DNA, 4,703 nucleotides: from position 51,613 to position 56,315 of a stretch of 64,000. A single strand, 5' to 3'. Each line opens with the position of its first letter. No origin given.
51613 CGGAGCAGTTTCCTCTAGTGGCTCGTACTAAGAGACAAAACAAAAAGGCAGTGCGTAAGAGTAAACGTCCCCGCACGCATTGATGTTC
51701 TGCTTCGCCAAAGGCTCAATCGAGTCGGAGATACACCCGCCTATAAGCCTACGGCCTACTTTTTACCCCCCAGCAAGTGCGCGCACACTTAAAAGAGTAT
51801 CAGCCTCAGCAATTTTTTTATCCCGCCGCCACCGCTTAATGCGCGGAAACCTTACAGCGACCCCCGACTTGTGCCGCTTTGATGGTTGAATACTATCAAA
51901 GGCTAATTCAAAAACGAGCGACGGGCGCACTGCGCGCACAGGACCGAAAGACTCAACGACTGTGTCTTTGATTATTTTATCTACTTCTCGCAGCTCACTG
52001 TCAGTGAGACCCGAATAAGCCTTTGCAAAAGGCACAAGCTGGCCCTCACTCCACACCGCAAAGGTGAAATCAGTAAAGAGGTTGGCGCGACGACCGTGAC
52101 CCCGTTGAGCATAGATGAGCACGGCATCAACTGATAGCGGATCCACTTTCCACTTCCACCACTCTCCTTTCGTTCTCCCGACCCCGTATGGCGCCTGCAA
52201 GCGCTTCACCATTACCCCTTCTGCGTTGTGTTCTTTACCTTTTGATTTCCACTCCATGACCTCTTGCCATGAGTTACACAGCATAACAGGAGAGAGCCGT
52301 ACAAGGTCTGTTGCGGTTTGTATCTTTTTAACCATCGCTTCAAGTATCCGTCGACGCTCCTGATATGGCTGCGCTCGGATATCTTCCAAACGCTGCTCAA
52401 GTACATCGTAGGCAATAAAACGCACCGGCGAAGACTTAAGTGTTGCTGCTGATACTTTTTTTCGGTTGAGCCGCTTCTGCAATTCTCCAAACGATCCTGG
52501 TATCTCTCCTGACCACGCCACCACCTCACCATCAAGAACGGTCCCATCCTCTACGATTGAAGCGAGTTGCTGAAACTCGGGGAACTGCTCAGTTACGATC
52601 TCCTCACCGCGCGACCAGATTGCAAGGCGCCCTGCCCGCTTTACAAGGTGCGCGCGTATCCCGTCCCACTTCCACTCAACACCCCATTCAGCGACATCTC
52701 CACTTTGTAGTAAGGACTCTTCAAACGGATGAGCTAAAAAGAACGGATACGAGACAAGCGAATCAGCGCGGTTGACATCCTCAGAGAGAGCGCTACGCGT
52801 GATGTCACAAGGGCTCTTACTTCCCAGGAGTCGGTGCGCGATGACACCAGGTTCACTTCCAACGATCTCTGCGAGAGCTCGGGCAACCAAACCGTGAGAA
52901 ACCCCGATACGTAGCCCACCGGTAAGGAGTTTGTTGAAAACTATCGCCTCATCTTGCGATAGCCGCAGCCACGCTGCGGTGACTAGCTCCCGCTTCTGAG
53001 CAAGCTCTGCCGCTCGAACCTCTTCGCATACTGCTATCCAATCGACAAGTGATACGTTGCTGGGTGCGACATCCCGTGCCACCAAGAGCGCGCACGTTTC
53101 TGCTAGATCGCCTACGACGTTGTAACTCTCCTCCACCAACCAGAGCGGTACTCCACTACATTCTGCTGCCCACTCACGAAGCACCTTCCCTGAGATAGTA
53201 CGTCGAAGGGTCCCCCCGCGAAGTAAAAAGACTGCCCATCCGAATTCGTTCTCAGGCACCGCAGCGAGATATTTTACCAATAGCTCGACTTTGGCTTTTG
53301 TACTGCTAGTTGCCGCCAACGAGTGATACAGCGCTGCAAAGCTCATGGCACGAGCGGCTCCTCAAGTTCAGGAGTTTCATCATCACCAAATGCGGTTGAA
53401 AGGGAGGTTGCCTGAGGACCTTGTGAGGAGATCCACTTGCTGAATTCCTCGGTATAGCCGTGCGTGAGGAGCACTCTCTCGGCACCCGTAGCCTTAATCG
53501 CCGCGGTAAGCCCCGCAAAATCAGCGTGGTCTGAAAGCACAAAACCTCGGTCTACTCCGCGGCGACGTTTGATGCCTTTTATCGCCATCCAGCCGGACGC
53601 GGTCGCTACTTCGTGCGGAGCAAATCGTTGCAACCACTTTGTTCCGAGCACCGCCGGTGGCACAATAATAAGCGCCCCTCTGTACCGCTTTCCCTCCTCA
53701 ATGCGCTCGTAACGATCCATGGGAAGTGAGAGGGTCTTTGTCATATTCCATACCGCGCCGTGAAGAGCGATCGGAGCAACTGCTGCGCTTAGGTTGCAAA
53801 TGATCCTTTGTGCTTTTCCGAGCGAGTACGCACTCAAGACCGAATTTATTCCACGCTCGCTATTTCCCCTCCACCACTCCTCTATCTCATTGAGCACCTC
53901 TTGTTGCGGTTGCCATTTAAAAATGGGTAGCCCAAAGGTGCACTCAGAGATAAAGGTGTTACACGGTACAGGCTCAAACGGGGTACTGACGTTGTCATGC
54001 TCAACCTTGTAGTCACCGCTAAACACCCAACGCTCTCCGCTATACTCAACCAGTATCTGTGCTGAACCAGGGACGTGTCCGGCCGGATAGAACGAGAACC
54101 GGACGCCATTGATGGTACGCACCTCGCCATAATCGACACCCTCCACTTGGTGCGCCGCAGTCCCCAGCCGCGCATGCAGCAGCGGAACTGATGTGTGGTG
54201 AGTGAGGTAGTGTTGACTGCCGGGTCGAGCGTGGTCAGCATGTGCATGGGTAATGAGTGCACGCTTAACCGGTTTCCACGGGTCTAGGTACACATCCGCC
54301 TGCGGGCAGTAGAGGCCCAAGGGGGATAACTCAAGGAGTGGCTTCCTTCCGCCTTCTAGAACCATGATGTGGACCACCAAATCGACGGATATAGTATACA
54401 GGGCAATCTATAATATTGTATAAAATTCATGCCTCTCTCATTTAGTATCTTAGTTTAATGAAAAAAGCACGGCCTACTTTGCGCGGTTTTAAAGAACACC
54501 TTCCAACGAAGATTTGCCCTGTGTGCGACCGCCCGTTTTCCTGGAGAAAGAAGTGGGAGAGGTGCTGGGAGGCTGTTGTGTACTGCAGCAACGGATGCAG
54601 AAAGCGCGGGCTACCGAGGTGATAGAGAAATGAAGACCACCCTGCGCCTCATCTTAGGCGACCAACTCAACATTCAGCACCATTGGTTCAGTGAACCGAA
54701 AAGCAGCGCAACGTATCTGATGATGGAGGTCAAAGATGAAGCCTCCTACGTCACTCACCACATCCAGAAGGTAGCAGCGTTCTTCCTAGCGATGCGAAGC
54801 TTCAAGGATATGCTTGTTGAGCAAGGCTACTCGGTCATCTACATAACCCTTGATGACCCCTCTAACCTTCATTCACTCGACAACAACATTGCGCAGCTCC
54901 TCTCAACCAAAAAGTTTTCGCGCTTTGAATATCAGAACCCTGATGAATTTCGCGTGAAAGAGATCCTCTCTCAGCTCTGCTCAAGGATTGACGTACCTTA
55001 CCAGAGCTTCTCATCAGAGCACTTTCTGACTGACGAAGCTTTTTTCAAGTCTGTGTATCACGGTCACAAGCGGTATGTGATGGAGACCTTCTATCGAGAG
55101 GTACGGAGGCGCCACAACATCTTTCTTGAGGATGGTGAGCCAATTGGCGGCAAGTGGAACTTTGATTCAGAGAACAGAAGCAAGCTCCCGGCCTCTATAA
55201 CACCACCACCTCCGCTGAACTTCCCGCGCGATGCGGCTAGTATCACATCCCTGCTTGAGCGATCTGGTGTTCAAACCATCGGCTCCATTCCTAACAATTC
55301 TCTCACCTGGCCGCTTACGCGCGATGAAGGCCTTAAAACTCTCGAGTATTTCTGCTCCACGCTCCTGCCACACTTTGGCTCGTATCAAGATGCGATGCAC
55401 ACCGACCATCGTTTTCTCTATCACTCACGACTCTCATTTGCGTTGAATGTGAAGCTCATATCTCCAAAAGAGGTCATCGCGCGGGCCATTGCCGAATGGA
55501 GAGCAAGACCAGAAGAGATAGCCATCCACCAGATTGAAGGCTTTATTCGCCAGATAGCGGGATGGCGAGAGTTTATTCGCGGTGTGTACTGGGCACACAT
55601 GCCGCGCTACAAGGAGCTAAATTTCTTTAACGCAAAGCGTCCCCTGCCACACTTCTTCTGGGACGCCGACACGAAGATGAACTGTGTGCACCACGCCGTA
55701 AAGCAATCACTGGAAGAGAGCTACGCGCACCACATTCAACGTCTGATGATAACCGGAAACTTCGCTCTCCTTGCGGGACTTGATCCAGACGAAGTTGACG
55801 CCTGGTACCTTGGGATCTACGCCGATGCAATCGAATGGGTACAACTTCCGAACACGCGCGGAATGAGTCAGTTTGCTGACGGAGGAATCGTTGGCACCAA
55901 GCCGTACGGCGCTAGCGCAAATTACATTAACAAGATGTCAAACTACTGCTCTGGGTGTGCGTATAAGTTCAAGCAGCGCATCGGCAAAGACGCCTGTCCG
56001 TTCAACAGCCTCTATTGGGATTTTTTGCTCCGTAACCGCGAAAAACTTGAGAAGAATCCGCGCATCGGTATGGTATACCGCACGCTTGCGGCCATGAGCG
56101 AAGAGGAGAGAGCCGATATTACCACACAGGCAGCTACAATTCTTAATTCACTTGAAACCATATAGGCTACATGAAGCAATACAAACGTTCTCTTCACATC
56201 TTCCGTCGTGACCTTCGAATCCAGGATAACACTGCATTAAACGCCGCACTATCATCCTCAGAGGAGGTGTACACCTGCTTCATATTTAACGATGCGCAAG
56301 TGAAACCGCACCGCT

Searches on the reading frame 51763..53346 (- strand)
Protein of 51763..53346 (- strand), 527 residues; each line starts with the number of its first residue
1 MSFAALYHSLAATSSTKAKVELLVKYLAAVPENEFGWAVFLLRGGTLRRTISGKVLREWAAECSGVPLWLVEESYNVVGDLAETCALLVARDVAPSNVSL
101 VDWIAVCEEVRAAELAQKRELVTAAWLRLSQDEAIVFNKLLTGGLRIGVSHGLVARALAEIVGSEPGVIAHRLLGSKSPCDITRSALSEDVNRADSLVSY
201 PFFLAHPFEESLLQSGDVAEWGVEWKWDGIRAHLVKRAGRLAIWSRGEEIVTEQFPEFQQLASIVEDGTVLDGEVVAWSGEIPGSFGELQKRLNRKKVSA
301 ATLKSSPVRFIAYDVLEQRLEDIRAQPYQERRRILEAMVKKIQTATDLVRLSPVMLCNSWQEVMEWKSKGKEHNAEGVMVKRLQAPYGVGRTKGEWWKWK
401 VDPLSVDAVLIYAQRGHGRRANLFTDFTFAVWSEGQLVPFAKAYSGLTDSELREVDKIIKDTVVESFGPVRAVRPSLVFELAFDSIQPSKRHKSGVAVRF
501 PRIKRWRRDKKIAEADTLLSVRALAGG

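Call 9: search_protein_families(library=pfam, proteins=[window:51763-53346:-], max_evalue=0.001)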
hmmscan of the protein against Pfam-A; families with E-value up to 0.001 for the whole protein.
window:51763-53346:- (527 aa): 5 families
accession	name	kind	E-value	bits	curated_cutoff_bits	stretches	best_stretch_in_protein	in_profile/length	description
PF01068.26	DNA_ligase_A_M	-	7.8e-31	107.8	26.2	1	204-400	3-204/204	ATP dependent DNA ligase domain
PF04675.19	DNA_ligase_A_N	-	1.6e-15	58.1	24.6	1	3-159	5-174/174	DNA ligase N terminus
PF04679.21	DNA_ligase_A_C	-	1.5e-12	48.2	27.5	1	421-510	2-94/94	ATP dependent DNA ligase C terminal region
PF09414.15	RNA_ligase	-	3.6e-06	27.6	27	1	220-399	2-170/171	RNA ligase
PF01331.24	mRNA_cap_enzyme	-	0.00052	20.3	29.6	0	306-400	88-194/194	mRNA capping enzyme, catalytic domain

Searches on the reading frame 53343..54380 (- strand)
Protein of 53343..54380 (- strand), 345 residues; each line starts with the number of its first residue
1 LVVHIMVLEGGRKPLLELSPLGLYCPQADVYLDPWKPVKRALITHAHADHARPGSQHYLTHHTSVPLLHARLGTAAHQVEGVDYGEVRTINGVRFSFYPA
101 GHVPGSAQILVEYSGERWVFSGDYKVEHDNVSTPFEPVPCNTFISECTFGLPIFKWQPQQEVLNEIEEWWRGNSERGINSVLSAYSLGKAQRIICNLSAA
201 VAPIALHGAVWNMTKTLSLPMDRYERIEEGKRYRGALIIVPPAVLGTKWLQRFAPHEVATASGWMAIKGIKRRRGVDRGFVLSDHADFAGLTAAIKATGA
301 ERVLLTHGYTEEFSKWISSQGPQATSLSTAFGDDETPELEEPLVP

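Call 9: search_protein_families(library=pfam, proteins=[window:53343-54380:-], max_evalue=0.001)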
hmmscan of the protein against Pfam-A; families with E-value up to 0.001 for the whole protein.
window:53343-54380:- (345 aa): 1 family
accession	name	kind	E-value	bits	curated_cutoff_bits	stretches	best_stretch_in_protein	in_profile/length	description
PF00753.33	Lactamase_B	-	2.4e-06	28.1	22.7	1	34-135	40-161/196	Metallo-beta-lactamase superfamily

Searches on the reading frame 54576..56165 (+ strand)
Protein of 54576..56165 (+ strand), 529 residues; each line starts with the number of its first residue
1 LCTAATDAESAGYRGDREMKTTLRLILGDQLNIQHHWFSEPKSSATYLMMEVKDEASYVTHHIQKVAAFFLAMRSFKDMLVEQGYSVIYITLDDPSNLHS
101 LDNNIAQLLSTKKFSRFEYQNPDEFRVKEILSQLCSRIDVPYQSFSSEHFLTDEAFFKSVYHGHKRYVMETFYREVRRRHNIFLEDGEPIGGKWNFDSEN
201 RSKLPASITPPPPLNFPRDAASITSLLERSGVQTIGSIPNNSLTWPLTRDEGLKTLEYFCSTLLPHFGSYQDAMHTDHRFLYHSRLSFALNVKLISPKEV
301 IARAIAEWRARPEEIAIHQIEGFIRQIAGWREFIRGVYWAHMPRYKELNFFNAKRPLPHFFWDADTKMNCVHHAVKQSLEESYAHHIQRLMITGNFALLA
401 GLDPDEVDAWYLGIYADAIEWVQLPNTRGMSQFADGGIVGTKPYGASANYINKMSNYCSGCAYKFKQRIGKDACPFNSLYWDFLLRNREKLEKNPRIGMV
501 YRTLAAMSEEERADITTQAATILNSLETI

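Call 9: search_protein_families(library=pfam, proteins=[window:54576-56165:+], max_evalue=0.001)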
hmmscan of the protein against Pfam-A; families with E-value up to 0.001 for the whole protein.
window:54576-56165:+ (529 aa): 1 family
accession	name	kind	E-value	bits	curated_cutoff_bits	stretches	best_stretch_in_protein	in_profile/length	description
PF04244.19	DPRP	-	8e-72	242.1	22.1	1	24-240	1-221/224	Deoxyribodipyrimidine photo-lyase-related protein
